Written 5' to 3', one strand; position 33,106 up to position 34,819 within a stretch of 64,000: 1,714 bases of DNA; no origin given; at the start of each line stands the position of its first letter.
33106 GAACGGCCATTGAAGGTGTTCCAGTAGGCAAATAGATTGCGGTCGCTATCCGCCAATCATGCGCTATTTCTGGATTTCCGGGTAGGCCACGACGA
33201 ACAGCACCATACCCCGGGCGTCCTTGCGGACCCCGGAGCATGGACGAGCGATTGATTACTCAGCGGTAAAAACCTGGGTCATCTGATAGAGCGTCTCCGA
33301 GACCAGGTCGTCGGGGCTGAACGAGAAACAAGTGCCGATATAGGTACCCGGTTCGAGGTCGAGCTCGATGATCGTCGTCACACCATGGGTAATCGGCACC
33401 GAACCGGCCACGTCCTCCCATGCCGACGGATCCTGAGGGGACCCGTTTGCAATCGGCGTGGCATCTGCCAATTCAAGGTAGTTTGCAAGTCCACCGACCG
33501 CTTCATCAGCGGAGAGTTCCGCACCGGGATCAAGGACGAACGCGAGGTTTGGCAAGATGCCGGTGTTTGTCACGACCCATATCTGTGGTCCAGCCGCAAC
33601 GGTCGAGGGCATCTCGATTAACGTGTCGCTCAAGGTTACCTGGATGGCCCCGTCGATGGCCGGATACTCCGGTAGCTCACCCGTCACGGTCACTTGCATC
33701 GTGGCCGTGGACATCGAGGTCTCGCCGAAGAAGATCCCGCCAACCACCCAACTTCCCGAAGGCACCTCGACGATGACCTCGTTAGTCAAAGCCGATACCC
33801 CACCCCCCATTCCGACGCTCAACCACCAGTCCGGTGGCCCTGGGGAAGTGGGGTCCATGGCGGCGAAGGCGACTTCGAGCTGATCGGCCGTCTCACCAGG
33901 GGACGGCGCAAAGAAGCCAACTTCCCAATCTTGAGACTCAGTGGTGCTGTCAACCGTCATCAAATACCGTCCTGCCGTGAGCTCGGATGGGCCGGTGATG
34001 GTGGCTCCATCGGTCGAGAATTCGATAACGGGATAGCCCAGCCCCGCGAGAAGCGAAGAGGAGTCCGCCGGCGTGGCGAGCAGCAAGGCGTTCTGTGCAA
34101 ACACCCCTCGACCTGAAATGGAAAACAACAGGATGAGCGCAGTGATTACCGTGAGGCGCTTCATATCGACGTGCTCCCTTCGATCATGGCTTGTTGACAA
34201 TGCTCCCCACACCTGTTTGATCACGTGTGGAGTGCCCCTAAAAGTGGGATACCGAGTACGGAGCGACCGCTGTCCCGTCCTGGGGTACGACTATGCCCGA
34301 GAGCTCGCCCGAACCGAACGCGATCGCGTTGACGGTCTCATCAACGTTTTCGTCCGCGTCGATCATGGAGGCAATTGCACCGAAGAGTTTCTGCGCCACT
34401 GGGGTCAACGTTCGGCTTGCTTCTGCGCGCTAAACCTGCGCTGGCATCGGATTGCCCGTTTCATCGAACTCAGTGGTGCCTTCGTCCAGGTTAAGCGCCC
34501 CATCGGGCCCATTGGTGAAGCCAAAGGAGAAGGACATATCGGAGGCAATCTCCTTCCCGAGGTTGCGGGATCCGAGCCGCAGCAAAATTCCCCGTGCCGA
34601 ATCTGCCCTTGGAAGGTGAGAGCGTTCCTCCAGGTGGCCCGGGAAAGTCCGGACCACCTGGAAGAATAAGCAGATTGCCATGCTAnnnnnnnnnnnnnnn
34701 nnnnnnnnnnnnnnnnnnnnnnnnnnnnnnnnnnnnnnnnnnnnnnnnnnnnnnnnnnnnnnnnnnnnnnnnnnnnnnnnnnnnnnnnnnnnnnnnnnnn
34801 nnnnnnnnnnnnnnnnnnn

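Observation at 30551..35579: Locus A: STAND-LuxR regulator co-oriented with two secreted cupredoxin-like paralogs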

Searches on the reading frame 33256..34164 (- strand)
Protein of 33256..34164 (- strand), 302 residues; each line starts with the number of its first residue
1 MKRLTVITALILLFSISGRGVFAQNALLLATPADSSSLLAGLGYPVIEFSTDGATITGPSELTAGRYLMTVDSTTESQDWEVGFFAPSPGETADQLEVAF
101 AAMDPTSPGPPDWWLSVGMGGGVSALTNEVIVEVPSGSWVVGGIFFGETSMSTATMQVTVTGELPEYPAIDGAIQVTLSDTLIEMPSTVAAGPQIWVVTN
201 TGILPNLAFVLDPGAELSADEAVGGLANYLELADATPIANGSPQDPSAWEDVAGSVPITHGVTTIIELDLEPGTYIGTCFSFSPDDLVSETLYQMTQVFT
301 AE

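Call 4: search_protein_families(library=pfam, proteins=[window:33256-34164:-], max_evalue=1)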
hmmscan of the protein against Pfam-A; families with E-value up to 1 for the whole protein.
window:33256-34164:- (302 aa): 0 families

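Call 5: search_protein_families(library=ncbifam, proteins=[window:33256-34164:-], max_evalue=1)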
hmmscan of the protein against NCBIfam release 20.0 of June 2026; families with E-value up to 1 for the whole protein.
window:33256-34164:- (302 aa): 0 families

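Call 8: search_solved_structures(query=A1, max_evalue=10, show_alignments=3)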
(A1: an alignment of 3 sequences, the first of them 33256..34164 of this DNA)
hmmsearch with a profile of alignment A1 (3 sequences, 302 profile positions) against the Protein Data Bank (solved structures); distinct sequences matched with E-value up to 10: 9.
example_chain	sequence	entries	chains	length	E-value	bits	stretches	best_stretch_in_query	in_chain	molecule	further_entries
9p4c_H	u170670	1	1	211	0.047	16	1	86-169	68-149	Heavy chain of the RO4 fab fragment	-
6ldy_A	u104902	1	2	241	0.065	15.5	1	80-169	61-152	Fab heavy chain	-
6cjk_B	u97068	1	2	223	0.25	13.6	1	90-169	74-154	Immunoglobulin Fab heavy chain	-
1qys_A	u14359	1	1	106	0.4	13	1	38-65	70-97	TOP7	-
8g4j_A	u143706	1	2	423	0.5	12.6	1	188-230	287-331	Importin subunit alpha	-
8gai_A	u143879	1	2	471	0.55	12.5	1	188-230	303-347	Importin subunit alpha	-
2gjh_A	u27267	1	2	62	0.72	12.1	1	38-66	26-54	DESIGNED PROTEIN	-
3g4s_E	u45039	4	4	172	0.74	12.1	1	24-72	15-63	50S ribosomal protein L6P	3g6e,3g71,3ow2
1ffk_1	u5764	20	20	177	0.81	11.9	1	24-72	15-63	RIBOSOMAL PROTEIN L6 | 50S ribosomal protein L6P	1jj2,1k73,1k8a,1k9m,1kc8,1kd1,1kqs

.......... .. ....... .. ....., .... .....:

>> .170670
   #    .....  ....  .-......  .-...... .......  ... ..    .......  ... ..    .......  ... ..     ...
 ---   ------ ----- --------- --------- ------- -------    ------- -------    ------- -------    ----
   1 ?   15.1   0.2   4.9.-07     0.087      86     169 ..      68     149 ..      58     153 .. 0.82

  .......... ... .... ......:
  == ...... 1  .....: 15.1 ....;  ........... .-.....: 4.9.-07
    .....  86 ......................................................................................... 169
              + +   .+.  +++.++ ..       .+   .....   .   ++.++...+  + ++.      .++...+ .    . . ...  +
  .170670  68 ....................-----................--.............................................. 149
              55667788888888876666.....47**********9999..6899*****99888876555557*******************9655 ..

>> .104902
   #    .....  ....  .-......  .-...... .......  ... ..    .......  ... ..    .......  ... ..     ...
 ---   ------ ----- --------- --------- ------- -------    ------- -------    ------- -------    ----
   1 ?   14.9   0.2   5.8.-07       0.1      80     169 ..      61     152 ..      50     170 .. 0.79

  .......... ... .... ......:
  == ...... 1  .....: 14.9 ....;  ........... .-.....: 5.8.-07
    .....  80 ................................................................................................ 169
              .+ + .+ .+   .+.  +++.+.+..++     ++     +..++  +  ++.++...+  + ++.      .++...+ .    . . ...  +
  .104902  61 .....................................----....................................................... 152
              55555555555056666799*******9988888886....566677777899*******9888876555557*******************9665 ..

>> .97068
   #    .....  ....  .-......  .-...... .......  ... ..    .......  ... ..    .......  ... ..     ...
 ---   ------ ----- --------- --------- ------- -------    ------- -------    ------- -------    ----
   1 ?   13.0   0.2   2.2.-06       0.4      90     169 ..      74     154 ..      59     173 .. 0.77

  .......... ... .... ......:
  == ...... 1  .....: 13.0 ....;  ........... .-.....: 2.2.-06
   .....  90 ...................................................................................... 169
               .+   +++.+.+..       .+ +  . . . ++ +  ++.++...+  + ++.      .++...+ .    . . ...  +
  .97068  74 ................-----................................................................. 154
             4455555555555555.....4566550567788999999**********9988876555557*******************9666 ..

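Call 61: find_homologous_proteins(query=window:33256-34164:-, max_evalue=1e-20)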
Query window:33256-34164:- (302 aa): 36 proteins with E <= 1e-20 among 6370 candidates.
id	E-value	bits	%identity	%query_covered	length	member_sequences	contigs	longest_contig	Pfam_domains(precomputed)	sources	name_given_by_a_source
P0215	1.1e-190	651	100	100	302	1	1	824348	-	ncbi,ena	-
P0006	1.1e-92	329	54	100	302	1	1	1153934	-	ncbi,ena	-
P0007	1.1e-90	322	52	100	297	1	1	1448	-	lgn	-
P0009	4.0e-89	317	52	97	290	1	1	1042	-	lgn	-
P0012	2.3e-87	311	50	100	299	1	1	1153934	-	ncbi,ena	-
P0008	7.9e-87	310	49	100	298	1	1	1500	-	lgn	-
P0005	9.3e-84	300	49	99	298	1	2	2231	-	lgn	-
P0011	6.9e-83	297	50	100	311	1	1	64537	-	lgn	-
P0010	1.1e-78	283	48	100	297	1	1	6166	-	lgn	-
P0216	8.1e-41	159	36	99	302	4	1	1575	-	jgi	jgi:hypothetical protein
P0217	3.4e-40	157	36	100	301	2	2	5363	-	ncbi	-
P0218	3.0e-36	144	34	100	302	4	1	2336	-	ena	-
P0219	5.6e-35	139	33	97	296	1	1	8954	-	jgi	jgi:hypothetical protein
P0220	1.8e-34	138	36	94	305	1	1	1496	-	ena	-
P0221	4.3e-34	137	37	100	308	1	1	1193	-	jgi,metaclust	metaclust:\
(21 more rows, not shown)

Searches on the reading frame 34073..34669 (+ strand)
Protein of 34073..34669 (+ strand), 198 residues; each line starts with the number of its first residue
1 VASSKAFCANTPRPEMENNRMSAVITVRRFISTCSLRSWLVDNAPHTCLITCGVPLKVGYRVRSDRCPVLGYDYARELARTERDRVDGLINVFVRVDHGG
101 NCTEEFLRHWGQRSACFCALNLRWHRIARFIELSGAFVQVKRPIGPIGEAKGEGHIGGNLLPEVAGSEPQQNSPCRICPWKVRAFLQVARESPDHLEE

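Call 48: search_protein_families(library=pfam, proteins=[window:34073-34669:+], max_evalue=0.01)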
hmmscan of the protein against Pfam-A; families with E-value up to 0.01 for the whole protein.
window:34073-34669:+ (198 aa): 0 families
